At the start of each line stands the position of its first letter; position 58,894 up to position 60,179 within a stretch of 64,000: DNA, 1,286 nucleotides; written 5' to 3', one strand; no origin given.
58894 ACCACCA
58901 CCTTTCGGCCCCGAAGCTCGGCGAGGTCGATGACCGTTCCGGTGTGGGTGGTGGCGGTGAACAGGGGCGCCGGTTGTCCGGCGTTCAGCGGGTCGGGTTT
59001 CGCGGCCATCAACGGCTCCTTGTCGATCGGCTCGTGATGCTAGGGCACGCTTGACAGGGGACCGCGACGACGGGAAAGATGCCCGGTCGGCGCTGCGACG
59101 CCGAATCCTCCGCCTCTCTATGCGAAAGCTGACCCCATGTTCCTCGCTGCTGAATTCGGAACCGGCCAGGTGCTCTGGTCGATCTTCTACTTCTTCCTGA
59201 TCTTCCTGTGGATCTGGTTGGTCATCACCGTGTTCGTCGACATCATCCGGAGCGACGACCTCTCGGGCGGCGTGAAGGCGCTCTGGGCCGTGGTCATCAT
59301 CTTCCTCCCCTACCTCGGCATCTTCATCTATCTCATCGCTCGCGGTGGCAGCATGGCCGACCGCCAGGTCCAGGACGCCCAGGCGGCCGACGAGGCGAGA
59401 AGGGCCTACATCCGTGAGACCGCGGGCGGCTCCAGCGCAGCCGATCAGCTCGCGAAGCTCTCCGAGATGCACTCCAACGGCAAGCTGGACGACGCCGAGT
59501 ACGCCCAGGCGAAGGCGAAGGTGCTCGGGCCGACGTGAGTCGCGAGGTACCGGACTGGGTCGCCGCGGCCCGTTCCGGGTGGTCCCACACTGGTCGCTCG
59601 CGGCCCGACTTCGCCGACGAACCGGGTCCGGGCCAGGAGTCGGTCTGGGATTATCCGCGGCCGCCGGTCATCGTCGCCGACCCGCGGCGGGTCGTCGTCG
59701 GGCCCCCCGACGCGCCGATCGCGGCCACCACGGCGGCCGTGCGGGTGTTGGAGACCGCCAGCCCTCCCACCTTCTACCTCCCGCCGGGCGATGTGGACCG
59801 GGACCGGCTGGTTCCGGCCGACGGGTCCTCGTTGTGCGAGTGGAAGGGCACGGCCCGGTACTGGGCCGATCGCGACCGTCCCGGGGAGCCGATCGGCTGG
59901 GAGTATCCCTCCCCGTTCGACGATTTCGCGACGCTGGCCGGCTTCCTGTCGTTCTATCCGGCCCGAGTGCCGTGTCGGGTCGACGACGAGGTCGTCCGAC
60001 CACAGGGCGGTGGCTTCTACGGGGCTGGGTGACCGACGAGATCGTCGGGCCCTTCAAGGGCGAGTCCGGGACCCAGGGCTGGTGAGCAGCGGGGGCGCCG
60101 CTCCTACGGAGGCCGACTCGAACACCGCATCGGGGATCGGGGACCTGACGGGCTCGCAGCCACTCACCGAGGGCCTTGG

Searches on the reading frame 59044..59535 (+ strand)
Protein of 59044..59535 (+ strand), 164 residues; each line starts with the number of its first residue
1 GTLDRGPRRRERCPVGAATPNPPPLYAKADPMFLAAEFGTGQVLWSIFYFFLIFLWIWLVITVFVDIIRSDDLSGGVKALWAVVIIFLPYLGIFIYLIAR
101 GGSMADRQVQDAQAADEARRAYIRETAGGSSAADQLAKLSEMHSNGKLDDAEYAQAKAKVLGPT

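Call 65: search_protein_families(library=pfam, proteins=[window:59044-59535:+], max_evalue=0.0001)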
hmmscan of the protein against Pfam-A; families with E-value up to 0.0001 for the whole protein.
window:59044-59535:+ (164 aa): 2 families
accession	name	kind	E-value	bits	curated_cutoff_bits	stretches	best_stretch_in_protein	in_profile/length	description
PF09851.14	SHOCT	-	2.2e-06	27.6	27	1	134-161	1-28/28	Short C-terminal domain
PF13396.11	PLDc_N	-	2.6e-06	27.7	23.3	1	55-100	2-41/42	Phospholipase_D-nuclease N-terminal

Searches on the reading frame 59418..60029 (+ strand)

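Call 65: search_protein_families(library=pfam, proteins=[window:59418-60029:+], max_evalue=0.0001)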
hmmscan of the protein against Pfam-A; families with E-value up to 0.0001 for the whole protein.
window:59418-60029:+ (204 aa): 1 family
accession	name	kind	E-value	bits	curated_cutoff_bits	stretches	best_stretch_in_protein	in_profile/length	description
PF04248.19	NTP_transf_9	-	4.3e-22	78.2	22.1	1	98-181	7-92/93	Domain of unknown function (DUF427)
